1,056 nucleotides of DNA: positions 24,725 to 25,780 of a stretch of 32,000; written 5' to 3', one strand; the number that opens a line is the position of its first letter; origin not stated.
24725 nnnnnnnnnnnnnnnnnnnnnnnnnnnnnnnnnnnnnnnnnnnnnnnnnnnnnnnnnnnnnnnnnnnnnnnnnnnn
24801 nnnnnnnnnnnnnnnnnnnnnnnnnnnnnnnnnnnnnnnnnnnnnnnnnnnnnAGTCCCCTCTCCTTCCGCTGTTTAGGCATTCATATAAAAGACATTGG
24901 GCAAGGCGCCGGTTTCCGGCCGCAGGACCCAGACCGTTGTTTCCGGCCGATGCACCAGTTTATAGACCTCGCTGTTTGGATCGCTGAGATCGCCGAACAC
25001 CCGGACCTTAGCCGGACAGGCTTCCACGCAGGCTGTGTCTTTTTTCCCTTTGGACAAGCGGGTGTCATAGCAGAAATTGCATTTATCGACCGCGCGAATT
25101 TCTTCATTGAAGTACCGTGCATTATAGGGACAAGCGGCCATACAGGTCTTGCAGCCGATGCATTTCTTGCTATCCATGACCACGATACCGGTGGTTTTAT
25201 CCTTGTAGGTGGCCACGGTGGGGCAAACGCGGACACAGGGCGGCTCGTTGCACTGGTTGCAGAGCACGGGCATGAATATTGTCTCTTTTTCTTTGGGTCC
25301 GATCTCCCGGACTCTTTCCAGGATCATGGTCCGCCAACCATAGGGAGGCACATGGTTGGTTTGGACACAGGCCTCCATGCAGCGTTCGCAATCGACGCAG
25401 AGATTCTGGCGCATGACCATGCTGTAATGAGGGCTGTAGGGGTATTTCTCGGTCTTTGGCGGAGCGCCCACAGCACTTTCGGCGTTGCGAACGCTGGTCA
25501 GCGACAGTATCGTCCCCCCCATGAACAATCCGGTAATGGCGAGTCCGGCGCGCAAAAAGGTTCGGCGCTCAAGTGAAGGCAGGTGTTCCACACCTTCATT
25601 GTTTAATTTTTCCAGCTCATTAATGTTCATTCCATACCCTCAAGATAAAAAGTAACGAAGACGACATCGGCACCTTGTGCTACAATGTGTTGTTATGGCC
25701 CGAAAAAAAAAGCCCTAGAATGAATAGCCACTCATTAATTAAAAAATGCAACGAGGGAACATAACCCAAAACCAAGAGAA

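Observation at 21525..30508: Two paralogous three-gene modules (small TM peptide, partner-less NrfD-like membrane protein, Cys4 MerR/HspR-like regulator) bracket a redox locus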

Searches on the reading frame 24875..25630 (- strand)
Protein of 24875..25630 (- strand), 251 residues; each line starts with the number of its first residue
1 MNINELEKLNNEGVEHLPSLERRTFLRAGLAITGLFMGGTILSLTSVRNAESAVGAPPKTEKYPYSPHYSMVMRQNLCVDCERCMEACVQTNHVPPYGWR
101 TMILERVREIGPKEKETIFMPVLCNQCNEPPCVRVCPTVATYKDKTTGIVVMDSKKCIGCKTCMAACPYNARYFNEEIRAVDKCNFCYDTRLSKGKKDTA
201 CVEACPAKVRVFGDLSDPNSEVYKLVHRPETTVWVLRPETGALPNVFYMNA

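Call 3: search_protein_families(library=pfam, proteins=[window:24875-25630:-], max_evalue=0.01)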
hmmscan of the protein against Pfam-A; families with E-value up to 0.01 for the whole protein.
window:24875-25630:- (251 aa): 14 families
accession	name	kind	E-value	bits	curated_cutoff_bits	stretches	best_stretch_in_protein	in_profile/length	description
PF13247.11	Fer4_11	-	1.9e-24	86.2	26.2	1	117-214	3-99/100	4Fe-4S dicluster domain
PF13237.11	Fer4_10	-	2.3e-14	53.5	25.5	2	150-206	2-53/53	4Fe-4S dicluster domain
PF12838.12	Fer4_7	-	2.2e-12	47.7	27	3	124-171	2-52/52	4Fe-4S dicluster domain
PF12837.12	Fer4_6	-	3.6e-11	42.9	25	1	149-171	1-23/24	4Fe-4S binding domain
PF13187.11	Fer4_9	-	3.8e-10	40.1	27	3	124-171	2-51/52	4Fe-4S dicluster domain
PF00037.32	Fer4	-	3.3e-08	33.4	21.1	1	151-172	2-23/24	4Fe-4S binding domain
PF12797.12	Fer4_2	-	4e-07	30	24.5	1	149-169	2-22/22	4Fe-4S binding domain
PF25160.1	LdpA_Fe-S-bd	-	1.7e-05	25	27.6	1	126-170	4-41/49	LdpA Fe-S cluster-binding domain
PF13183.11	Fer4_8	-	3.2e-05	24.8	27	1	76-138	3-66/68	4Fe-4S dicluster domain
PF13534.11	Fer4_17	-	0.00014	22.8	22.2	0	124-147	2-23/61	4Fe-4S dicluster domain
PF12800.12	Fer4_4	-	0.00014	22.4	24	1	155-170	2-17/17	4Fe-4S binding domain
PF13484.11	Fer4_16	-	0.0021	19.2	30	0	154-170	50-66/66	4Fe-4S double cluster binding domain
PF14697.11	Fer4_21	-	0.0082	16.7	35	0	124-169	8-53/59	4Fe-4S dicluster domain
PF12798.12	Fer4_3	-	0.009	17.2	27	0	157-171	1-15/15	4Fe-4S binding domain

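Call 4: search_protein_families(library=ncbifam, proteins=[window:24875-25630:-], max_evalue=0.01)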
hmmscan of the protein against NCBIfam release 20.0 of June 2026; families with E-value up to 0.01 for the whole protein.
window:24875-25630:- (251 aa): 51 families (the best 25 are shown)
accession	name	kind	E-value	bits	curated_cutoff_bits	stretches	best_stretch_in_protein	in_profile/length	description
TIGR03149.1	cyt_nit_nrfC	equivalog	5.1e-53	179.7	377.6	1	42-248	14-215/225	cytochrome c nitrite reductase Fe-S protein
NF011569.0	PRK14993.1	equivalog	6.9e-51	173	416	1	50-249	25-222/244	tetrathionate reductase subunit TtrB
NF045797.1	DsrO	equivalog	1.8e-50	171.6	200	1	37-249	12-234/235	sulfate reduction electron transfer complex DsrMKJOP subunit DsrO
NF041715.1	arsenate_red_ArrB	equivalog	1.5e-36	126.1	450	2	69-177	3-109/233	arsenate respiratory reductase iron-sulfur subunit ArrB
TIGR03478.1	DMSO_red_II_bet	subfamily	6.5e-36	123.9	480.7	1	118-249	125-253/321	DMSO reductase family type II enzyme, iron-sulfur subunit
NF042979.1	EthbenzDh_ebdB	equivalog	1.9e-29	102.6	740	1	119-249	148-275/354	ethylbenzene dehydrogenase subunit beta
TIGR02951.1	DMSO_dmsB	equivalog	2.1e-29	102.6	214.1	1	71-217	4-155/161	DMSO/selenate family reductase complex B subunit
NF041782.1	mnquin_red_QrcC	equivalog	2.6e-29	102.6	400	2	69-175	1-119/239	menaquinone reductase iron-sulfur cluster-binding subunit QrcC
NF008134.0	PRK10882.1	equivalog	9.7e-28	97.2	263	1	114-225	103-218/329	hydrogenase 2 operon protein HybA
NF045715.1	sulf_resp_HmcB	equivalog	9.8e-21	74.1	420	1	113-217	96-200/307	sulfate respiration complex iron-sulfur protein HmcB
NF045766.1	PhenlGlyoxDHPadI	equivalog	9.3e-20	70.8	700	1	72-208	8-131/443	NADH-dependent phenylglyoxylate dehydrogenase subunit beta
TIGR01660.1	narH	equivalog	2e-19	69.4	524.05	1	118-215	177-272/492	nitrate reductase subunit beta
TIGR01582.1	FDH-beta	equivalog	1.7e-18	66.7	334.7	1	119-220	88-187/283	formate dehydrogenase subunit beta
NF007382.0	PRK09898.1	equivalog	1.3e-17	64.1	213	1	20-189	13-188/208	ferredoxin-like protein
NF038355.1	FDH3_beta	equivalog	1.6e-16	60.8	240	1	73-188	7-122/180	formate dehydrogenase FDH3 subunit beta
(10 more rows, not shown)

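Call 20: search_solved_structures(query=window:24875-25630:-, max_evalue=1e-10)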
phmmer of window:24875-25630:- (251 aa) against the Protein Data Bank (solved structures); distinct sequences matched with E-value up to 1e-10: 20.
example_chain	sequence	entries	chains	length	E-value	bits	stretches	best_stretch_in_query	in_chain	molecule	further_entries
2vpw_B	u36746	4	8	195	3e-43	151.2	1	67-251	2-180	NRFC PROTEIN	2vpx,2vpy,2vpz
6cz7_B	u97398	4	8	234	3.2e-32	115.1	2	70-176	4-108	4Fe-4S ferredoxin, iron-sulfur binding domain protein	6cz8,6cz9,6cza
2ivf_B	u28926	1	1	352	4e-31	111.5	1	119-249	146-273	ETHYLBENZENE DEHYDROGENASE BETA-SUBUNIT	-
4ydd_B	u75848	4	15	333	9.7e-27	97.1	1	117-249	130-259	DMSO reductase family type II enzyme, iron-sulfur subunit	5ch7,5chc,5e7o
7b04_A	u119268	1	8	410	2.6e-21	79.4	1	118-249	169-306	Nitrite oxidoreductase subunit B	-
1q16_B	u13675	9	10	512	1.2e-20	77.2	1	118-215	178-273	Respiratory nitrate reductase 1 beta chain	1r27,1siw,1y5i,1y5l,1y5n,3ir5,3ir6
1y4z_B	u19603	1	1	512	3.2e-20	75.8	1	118-215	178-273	Respiratory nitrate reductase 1 beta chain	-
3egw_B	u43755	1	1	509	7.1e-20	74.6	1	118-215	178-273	Respiratory nitrate reductase 1 beta chain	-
6lod_B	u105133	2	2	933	5.4e-18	68.5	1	63-175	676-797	Fe-S-cluster-containing hydrogenase components 1-like protein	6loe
1kqf_B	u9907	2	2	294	1.9e-17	66.7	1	116-216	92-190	FORMATE DEHYDROGENASE, NITRATE-INDUCIBLE, IRON-SULFUR SUBUNIT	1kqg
6btm_B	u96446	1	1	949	3.1e-17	66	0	115-176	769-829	Alternative Complex III subunit B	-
6f0k_B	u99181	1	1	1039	2.9e-16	62.8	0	64-175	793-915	Fe-S-cluster-containing hydrogenase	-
4v4c_B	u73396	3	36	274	1.4e-14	57.3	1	68-250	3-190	Pyrogallol hydroxytransferase small subunit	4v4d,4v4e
8k9e_B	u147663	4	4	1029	1.6e-14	57.1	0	68-175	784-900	Fe-S-cluster-containing hydrogenase components 1-like protein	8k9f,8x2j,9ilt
7qv7_A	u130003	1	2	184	2.2e-14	56.6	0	119-176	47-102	Hydrogen dependent carbon dioxide reductase subunit HycB3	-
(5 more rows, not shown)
